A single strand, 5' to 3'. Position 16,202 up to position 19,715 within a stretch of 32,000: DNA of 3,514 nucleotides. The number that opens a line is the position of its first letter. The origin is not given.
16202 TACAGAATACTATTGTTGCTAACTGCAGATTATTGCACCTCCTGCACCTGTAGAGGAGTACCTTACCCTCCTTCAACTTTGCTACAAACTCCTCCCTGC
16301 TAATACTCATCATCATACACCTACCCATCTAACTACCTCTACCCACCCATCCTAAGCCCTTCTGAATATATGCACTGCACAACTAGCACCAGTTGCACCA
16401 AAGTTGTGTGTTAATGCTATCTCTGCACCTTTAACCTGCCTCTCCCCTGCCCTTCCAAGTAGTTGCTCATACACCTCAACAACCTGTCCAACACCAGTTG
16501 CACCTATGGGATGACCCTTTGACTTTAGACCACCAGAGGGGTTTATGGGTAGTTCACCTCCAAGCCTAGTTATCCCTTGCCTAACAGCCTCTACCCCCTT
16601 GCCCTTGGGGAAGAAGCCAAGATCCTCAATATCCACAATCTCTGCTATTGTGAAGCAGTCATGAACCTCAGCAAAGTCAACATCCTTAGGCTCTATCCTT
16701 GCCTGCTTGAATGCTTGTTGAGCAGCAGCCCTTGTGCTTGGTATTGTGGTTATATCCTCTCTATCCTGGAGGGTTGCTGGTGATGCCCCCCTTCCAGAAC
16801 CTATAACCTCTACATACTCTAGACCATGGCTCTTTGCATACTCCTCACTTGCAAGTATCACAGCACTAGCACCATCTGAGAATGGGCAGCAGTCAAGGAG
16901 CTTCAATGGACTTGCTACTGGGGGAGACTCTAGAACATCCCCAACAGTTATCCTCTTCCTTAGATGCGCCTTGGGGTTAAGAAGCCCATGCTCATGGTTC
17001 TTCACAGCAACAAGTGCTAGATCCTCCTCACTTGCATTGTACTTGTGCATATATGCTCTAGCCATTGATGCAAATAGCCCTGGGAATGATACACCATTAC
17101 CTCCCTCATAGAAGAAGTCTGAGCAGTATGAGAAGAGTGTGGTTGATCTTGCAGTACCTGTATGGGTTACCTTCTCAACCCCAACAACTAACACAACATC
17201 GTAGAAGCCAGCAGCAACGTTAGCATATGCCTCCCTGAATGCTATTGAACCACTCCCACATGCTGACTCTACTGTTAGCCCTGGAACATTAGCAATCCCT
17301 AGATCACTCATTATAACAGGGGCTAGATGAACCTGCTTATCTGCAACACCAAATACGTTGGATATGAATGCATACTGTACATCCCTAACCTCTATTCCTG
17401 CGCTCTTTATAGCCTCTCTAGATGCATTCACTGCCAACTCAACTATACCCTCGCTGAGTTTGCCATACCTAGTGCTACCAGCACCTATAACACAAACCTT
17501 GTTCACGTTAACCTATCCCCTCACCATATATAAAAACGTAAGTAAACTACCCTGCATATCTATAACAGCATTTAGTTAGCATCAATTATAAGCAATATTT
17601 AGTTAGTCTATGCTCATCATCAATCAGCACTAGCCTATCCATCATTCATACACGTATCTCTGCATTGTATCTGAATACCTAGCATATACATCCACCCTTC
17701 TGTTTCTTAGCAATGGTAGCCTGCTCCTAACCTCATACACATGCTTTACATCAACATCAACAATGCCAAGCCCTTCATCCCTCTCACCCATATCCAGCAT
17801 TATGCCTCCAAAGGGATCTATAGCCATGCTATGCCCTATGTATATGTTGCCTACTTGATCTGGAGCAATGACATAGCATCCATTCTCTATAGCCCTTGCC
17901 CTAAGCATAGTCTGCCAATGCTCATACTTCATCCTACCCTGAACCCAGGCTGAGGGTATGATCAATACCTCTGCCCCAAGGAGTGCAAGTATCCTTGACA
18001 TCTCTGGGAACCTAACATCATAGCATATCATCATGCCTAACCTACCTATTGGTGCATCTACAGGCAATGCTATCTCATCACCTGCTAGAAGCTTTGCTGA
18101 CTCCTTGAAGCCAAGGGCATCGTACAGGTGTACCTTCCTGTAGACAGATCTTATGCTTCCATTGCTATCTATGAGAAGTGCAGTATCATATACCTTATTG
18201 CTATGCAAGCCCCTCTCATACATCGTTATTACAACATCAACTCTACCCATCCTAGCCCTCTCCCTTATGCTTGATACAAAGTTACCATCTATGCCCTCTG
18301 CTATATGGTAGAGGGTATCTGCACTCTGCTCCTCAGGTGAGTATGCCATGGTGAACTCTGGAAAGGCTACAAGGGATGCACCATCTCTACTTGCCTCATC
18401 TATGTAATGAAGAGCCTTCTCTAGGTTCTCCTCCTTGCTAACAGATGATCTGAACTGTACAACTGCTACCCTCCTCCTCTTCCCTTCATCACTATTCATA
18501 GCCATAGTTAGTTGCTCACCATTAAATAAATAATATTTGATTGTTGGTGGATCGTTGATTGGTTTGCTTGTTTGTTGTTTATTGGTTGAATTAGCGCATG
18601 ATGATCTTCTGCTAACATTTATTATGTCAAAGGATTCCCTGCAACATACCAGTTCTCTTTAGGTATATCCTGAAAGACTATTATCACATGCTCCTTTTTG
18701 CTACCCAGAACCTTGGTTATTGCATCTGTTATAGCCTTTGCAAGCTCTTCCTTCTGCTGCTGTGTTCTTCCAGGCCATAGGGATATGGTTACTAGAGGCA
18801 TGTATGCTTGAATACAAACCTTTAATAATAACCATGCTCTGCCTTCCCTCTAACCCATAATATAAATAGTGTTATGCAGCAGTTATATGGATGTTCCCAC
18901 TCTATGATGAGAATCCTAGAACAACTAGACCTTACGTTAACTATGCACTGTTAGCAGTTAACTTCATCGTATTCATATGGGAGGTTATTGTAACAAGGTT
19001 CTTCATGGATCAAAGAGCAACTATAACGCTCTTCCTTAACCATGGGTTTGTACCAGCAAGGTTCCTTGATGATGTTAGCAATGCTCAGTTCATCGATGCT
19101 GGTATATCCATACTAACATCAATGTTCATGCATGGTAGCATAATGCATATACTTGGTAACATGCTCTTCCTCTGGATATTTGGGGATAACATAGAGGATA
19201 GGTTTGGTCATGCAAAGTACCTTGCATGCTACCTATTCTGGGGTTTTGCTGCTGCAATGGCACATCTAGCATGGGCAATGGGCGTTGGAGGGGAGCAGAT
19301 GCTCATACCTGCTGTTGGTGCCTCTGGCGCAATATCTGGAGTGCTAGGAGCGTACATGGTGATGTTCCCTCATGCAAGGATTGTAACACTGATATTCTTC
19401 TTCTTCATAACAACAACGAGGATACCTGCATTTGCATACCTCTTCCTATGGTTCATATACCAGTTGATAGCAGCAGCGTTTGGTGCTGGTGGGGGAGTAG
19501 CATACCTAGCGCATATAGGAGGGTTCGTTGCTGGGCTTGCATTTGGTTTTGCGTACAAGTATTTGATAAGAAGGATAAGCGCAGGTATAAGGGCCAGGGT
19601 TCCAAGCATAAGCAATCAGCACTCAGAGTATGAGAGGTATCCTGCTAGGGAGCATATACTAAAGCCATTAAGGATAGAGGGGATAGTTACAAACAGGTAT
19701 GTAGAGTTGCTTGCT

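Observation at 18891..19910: Rhomboid protease fused to a cytoplasmic alpha-crystallin (small-HSP) like domain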

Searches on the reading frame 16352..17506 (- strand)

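Call 38: search_protein_families(library=pfam, proteins=[window:16352-17506:-], max_evalue=0.00001)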
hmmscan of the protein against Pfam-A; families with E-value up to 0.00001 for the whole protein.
window:16352-17506:- (384 aa): 3 families
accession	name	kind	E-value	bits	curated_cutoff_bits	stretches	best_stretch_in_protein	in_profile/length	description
PF22691.2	Thiolase_C_1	-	2.1e-51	173.9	28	1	243-382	6-143/144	Thiolase C-terminal domain-like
PF00108.29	Thiolase_N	-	1.4e-24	87.4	26.4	1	4-222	1-260/260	Thiolase, N-terminal domain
PF02803.24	Thiolase_C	-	2.2e-13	50.4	27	1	259-352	25-100/123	Thiolase, C-terminal domain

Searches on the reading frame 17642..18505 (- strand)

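Call 38: search_protein_families(library=pfam, proteins=[window:17642-18505:-], max_evalue=0.00001)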
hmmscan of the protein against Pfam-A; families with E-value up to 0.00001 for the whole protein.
window:17642-18505:- (287 aa): 1 family
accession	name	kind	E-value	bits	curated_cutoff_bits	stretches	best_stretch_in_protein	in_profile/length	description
PF00795.27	CN_hydrolase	-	4.2e-61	206.9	23.2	1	12-260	1-255/256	Carbon-nitrogen hydrolase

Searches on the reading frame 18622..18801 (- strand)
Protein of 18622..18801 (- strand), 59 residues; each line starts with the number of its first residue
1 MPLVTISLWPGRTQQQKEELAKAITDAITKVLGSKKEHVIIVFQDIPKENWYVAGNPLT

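Call 38: search_protein_families(library=pfam, proteins=[window:18622-18801:-], max_evalue=0.00001)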
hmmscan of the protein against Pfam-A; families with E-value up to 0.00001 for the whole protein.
window:18622-18801:- (59 aa): 2 families
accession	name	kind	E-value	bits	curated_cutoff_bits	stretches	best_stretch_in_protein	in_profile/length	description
PF01361.26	Tautomerase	-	2.3e-19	69.5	22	1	2-58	1-57/60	Tautomerase enzyme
PF14552.11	Tautomerase_2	-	8e-09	35.9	28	1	3-51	31-79/82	Tautomerase enzyme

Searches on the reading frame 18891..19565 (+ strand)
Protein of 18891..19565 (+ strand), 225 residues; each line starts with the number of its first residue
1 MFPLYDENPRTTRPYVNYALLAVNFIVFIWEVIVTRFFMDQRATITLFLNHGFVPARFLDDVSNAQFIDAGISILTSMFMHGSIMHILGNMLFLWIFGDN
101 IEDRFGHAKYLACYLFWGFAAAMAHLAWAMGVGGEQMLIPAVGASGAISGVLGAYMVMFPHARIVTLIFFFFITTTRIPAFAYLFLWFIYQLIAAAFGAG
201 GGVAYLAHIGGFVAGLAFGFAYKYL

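Call 57: search_dna_similar(query=window:18891-19565:+, collection=plasmids, mode=protein, max_rows=25, max_evalue=1e-10)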
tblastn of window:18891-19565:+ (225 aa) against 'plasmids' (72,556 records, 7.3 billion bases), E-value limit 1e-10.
Records with a match: 26; places in all: 26; records where one place covers at least 80% of the query: 8.
Best place of each record, by identity: <60% 26.
By first word of the organism name: Sinorhizobium 6; Pseudoalteromonas 3; Agrobacterium 3; Tritonibacter 2; Streptantibioticus 2; Paracoccus 2; Shinella 2; Pseudorhodobacter 1; Rhizobium 1; Brucella 1; and 3 more.
By predicted mobility (MOB-suite, as given by PLSDB): non-mobilizable 18; mobilizable 4; conjugative 4.
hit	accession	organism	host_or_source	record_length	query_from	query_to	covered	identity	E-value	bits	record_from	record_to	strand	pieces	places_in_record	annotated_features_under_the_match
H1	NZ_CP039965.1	Pseudorhodobacter turbinis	single bacterial isolate,Turban shell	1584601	1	192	85%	40.6%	2e-24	107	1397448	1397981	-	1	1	record has no annotation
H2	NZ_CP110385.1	Tritonibacter mobilis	-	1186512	1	163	72%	42.9%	4e-27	115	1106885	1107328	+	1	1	record has no annotation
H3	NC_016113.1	Streptantibioticus cattleyicolor NRRL 8057 = DSM 46488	-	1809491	1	191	85%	36.5%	2e-26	113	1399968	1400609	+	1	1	none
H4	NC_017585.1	Streptantibioticus cattleyicolor NRRL 8057 = DSM 46488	-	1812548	1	191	85%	36.5%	2e-26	113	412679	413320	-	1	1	none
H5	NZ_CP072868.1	Rhizobium sp. NLR16a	lentil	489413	3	193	85%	35.7%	3e-14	78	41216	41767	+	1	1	rhomboid family intramembrane serine protease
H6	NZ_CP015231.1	Tritonibacter mobilis F1926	cell culture,seawater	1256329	1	163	72%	40.5%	2e-27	116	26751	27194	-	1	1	record has no annotation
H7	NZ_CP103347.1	Brucella anthropi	-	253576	1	193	86%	32.5%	4e-18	89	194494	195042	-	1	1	hypothetical protein | rhomboid family intramembrane serine protease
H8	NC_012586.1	Sinorhizobium fredii NGR234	-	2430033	1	193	86%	31.5%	4e-21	98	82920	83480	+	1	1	record has no annotation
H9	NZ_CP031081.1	Paracoccus yeei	Homo sapiens,single cell,eye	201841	1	193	86%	30.3%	4e-13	75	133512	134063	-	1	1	rhomboid family intramembrane serine protease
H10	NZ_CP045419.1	Pseudoalteromonas sp. THAF3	pure culture,Surface of a polyethylene ...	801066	5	162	70%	36.7%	2e-14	79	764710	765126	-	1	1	rhomboid family intramembrane serine protease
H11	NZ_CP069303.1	Shinella sp. PSBB067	monoisolate,Minnesota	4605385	3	163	72%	35.5%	1e-15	82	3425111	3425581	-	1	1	none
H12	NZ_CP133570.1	Pseudoalteromonas sp. HL-AS1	sediment core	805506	5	163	71%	35.2%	7e-15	80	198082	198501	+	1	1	rhomboid family intramembrane serine protease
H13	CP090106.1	Sinorhizobium meliloti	Medicago,Cell culture,Plant nodule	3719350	3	163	72%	34.7%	4e-12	72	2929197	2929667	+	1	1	rhomboid family intramembrane serine protease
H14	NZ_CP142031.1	Pseudoalteromonas sp. CuT4-3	whole organism,deep-sea sediment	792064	2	163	72%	33.7%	3e-13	76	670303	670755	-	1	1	rhomboid family intramembrane serine protease | zf-TFIIB domain-containing protein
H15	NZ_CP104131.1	Sinorhizobium sp. K101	Phaseolus vulgaris,cell ...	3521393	3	163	72%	33.7%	2e-12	73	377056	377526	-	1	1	none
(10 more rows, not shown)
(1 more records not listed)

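Call 59: get_annotated_region(hit=H3, flank=600)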
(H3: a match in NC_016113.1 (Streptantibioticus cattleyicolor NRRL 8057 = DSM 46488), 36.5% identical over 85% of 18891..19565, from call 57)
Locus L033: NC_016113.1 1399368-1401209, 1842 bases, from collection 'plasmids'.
description: Streptantibioticus cattleyicolor NRRL 8057 = DSM 46488 plasmid pSCAT, complete sequence
organism: Streptantibioticus cattleyicolor NRRL 8057 = DSM 46488 (NCBI taxid 1003195)
taxonomy: Bacteria; Actinomycetota; Actinomycetes; Kitasatosporales; Streptomycetaceae; Streptantibioticus; Streptantibioticus cattleyicolor; Streptantibioticus cattleyicolor NRRL 8057 = DSM 46488
host: -; source: -; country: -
typing (MOB-suite, as given by PLSDB): mobilizable; relaxase MOBP
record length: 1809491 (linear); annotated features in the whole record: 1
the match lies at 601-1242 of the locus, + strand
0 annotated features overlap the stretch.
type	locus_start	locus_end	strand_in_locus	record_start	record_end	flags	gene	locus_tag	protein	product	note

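Call 60: get_annotated_region(hit=H7, flank=600)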
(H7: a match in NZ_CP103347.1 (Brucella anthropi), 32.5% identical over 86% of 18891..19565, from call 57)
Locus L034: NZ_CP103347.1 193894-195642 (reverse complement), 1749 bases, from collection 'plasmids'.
description: Brucella anthropi strain CGMCC 1.17299 plasmid p1, complete sequence
organism: Brucella anthropi (NCBI taxid 529)
taxonomy: Bacteria; Pseudomonadota; Alphaproteobacteria; Hyphomicrobiales; Brucellaceae; Brucella; Brucella anthropi
host: -; source: -; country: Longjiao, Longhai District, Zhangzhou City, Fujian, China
typing (MOB-suite, as given by PLSDB): non-mobilizable; mating-pair formation MPF_T
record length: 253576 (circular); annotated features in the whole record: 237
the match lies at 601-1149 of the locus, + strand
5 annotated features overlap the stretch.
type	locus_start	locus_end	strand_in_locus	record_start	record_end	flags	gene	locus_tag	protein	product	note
CDS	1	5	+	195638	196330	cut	-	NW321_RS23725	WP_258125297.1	hypothetical protein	-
CDS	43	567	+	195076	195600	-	-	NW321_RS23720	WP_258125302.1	ETC complex I subunit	-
CDS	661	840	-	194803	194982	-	-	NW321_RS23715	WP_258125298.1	hypothetical protein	-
CDS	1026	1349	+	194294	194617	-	-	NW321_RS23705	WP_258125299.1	rhomboid family intramembrane serine protease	-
CDS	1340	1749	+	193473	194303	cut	-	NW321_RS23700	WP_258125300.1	ATP-dependent Clp protease proteolytic subunit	-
